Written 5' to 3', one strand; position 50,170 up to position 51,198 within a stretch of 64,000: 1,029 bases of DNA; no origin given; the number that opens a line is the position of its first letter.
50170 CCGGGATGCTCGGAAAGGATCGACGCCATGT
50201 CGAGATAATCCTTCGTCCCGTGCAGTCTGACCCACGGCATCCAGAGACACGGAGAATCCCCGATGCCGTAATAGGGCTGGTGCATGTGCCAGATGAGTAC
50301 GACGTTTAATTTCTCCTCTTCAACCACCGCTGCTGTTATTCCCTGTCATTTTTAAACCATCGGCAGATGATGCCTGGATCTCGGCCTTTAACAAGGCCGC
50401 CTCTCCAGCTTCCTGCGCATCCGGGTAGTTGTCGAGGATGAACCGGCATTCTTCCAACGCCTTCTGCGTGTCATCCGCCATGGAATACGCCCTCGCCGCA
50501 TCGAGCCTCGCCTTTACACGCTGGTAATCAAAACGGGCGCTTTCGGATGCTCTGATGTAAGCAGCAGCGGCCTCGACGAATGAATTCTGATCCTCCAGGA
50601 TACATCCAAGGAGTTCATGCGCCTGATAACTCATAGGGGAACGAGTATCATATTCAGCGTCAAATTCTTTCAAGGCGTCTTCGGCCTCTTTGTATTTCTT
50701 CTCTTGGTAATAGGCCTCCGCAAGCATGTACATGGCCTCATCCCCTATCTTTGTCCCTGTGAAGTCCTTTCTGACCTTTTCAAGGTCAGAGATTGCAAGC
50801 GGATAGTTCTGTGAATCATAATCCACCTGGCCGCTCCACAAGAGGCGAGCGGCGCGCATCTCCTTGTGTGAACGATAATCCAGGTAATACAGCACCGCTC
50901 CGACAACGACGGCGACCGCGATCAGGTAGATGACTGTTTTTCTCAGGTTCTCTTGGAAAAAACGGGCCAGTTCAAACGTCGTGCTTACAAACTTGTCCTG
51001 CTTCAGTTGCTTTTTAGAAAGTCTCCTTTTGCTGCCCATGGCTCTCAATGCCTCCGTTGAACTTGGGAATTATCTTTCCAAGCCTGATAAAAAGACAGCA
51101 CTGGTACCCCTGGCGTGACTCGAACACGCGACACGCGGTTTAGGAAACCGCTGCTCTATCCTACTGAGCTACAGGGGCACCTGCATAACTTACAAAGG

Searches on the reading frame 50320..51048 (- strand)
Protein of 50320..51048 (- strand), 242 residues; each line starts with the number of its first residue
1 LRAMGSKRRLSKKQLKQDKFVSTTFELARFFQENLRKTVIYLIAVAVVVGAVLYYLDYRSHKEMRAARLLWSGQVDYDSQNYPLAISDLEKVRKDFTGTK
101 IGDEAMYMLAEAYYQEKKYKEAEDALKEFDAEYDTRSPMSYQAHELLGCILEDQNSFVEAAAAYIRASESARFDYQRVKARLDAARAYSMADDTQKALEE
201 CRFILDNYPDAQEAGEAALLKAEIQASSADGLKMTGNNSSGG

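Call 26: search_protein_families(library=pfam, proteins=[window:50320-51048:-], max_evalue=0.01)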
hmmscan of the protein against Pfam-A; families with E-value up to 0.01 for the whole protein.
window:50320-51048:- (242 aa): 11 families
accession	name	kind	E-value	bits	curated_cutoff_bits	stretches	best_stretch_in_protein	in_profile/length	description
PF13432.12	TPR_16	-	8.8e-11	42.5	32.7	2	73-133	4-61/65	Tetratricopeptide repeat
PF09976.15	TPR_21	-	8.8e-09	35.8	25.5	1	29-128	2-101/193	Tetratricopeptide repeat-like domain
PF13174.12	TPR_6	-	1.7e-08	35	26.3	1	104-133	1-30/33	Tetratricopeptide repeat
PF13525.12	YfiO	-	4.6e-08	33.5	25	1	64-141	3-80/203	Outer membrane lipoprotein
PF25063.1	ARM_TT21_C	-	5.9e-08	33.3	35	1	103-213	95-199/209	Tetratricopeptide repeat protein 21 C-terminal ARM domain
PF12895.13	ANAPC3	-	1.8e-07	31.8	27.2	2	63-128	20-81/82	Anaphase-promoting complex, cyclosome, subunit 3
PF07719.23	TPR_2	-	1.9e-06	28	27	1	104-128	2-26/34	Tetratricopeptide repeat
PF14559.12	TPR_19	-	9e-06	26.4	25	1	79-132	4-54/68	Tetratricopeptide repeat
PF13424.12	TPR_12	-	1.7e-05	25.4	30.1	1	67-128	3-70/77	Tetratricopeptide repeat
PF13428.12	TPR_14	-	0.0011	19.9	23.5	0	104-133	2-31/44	Tetratricopeptide repeat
PF00515.34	TPR_1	-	0.0074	16.5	27.8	0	104-127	2-25/34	Tetratricopeptide repeat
